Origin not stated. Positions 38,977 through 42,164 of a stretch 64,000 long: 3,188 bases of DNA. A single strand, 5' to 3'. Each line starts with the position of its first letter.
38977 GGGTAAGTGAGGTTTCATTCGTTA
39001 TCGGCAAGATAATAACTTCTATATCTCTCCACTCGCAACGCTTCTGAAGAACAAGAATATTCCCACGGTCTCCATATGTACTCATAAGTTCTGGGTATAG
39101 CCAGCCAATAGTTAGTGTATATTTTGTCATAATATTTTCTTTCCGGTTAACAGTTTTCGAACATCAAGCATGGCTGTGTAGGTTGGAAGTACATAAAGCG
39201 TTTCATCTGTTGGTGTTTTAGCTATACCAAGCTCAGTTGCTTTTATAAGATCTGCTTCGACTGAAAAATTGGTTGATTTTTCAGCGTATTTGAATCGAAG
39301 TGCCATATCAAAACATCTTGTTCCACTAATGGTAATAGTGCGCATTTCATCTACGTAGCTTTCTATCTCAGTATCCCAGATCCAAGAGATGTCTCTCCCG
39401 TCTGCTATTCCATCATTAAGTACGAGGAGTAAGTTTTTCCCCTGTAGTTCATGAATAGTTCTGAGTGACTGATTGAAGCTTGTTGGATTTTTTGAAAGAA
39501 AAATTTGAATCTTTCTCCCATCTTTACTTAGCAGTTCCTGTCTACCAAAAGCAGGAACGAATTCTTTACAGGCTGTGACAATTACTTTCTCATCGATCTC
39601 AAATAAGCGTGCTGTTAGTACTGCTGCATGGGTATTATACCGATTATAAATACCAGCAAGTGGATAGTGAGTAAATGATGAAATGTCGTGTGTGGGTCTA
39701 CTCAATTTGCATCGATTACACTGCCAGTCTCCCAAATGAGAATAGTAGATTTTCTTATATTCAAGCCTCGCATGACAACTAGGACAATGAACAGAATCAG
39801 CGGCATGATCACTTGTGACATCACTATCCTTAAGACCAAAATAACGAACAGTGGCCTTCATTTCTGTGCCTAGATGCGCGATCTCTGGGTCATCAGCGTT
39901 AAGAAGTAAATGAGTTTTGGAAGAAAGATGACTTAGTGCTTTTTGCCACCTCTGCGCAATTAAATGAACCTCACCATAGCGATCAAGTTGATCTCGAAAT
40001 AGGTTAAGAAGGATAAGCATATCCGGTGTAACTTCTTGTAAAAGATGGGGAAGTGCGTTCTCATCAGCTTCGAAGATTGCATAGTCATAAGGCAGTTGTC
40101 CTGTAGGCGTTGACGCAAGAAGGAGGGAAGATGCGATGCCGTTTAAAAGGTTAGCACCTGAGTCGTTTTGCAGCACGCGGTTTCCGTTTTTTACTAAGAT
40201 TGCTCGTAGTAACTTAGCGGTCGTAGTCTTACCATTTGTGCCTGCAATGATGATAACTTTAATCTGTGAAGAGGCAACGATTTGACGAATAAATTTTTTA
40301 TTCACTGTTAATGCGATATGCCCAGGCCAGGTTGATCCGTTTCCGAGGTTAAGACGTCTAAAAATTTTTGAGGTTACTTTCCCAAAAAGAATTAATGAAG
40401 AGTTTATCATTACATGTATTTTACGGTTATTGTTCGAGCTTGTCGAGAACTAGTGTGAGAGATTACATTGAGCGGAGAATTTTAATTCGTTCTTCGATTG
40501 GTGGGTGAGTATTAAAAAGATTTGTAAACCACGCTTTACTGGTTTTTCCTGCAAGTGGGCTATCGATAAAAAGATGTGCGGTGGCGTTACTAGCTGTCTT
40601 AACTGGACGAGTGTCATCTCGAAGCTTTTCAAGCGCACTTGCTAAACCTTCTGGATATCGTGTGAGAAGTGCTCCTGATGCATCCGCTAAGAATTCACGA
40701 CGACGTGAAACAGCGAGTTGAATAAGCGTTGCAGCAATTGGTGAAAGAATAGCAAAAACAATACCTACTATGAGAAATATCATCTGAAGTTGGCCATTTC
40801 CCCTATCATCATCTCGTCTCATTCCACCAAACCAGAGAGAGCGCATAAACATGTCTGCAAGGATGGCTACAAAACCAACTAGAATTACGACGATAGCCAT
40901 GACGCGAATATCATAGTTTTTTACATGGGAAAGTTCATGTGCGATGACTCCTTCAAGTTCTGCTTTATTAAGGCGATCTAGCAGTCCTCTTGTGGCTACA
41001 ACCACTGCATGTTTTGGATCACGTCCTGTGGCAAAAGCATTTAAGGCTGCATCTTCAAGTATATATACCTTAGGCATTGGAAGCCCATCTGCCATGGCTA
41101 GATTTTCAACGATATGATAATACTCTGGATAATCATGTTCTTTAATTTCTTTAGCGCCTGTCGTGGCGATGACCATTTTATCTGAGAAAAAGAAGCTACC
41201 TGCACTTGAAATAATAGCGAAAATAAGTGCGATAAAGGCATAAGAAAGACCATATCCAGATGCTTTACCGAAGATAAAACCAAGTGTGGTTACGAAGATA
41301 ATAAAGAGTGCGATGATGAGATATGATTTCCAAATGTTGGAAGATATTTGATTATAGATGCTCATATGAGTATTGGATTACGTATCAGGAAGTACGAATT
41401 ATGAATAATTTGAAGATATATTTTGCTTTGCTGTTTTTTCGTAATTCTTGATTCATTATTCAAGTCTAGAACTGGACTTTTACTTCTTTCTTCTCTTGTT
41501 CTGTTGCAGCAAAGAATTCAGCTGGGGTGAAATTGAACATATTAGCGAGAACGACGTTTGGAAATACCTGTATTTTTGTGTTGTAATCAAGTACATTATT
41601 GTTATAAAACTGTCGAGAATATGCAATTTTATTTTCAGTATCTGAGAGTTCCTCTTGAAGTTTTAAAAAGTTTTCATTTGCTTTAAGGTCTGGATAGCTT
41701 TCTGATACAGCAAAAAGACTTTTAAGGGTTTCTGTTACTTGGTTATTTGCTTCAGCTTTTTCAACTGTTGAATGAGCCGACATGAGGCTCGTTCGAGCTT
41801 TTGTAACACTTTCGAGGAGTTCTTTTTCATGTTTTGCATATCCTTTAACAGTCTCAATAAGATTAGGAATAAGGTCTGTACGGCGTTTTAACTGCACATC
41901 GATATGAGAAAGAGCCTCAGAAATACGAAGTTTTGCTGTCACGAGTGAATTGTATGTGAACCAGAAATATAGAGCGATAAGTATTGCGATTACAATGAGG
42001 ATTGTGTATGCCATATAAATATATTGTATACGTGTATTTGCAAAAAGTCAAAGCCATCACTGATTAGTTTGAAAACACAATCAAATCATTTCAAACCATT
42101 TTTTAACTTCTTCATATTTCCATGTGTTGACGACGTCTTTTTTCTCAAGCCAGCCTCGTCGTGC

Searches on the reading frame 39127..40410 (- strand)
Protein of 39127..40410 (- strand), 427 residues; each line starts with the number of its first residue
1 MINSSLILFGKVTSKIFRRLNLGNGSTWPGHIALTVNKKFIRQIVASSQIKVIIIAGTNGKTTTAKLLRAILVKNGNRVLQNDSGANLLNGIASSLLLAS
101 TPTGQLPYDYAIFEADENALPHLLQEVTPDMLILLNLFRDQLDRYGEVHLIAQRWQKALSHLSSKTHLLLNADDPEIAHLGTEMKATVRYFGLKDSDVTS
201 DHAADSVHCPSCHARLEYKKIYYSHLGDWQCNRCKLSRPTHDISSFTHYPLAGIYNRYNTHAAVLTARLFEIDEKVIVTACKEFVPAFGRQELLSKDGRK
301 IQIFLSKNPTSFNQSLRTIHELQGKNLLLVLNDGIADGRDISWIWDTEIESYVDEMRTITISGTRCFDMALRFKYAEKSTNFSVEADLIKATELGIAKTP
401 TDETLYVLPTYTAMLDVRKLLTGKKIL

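Call 40: search_protein_families(library=pfam, proteins=[window:39127-40410:-], max_evalue=0.00001)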
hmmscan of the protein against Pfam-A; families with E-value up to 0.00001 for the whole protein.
window:39127-40410:- (427 aa): 2 families
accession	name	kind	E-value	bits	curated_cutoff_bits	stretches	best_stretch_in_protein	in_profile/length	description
PF08353.15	MurT_C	-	1.7e-29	102.4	25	1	305-414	1-110/110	MurT ligase C-terminal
PF08245.18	Mur_ligase_M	-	1.5e-17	64.6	24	1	55-266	1-199/200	Mur ligase middle domain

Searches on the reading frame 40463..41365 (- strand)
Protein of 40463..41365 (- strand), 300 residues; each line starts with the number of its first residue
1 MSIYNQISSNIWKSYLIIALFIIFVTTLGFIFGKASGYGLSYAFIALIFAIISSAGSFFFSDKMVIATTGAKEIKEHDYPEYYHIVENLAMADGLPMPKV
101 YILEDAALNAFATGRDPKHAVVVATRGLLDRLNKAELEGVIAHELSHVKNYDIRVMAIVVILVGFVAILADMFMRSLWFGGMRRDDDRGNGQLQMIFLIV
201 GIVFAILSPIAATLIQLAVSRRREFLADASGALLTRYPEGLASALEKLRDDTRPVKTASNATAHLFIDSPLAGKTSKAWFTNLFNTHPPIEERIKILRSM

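Call 40: search_protein_families(library=pfam, proteins=[window:40463-41365:-], max_evalue=0.00001)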
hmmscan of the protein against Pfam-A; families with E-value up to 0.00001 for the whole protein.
window:40463-41365:- (300 aa): 1 family
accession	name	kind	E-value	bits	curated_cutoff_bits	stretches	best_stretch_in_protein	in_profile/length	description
PF01435.24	Peptidase_M48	-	5.1e-30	105.1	20.3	1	84-299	9-184/186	Peptidase family M48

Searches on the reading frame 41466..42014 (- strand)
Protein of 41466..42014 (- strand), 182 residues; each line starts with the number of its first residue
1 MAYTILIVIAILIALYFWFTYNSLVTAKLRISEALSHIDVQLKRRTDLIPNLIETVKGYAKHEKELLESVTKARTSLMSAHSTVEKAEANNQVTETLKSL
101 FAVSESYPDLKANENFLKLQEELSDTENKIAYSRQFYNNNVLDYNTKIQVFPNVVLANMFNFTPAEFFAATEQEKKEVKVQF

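Call 40: search_protein_families(library=pfam, proteins=[window:41466-42014:-], max_evalue=0.00001)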
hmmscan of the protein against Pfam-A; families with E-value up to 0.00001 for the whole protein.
window:41466-42014:- (182 aa): 1 family
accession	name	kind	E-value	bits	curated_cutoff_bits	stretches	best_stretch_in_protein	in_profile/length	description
PF04011.17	LemA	-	1.9e-60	203.5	26.2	1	34-182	1-149/149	LemA family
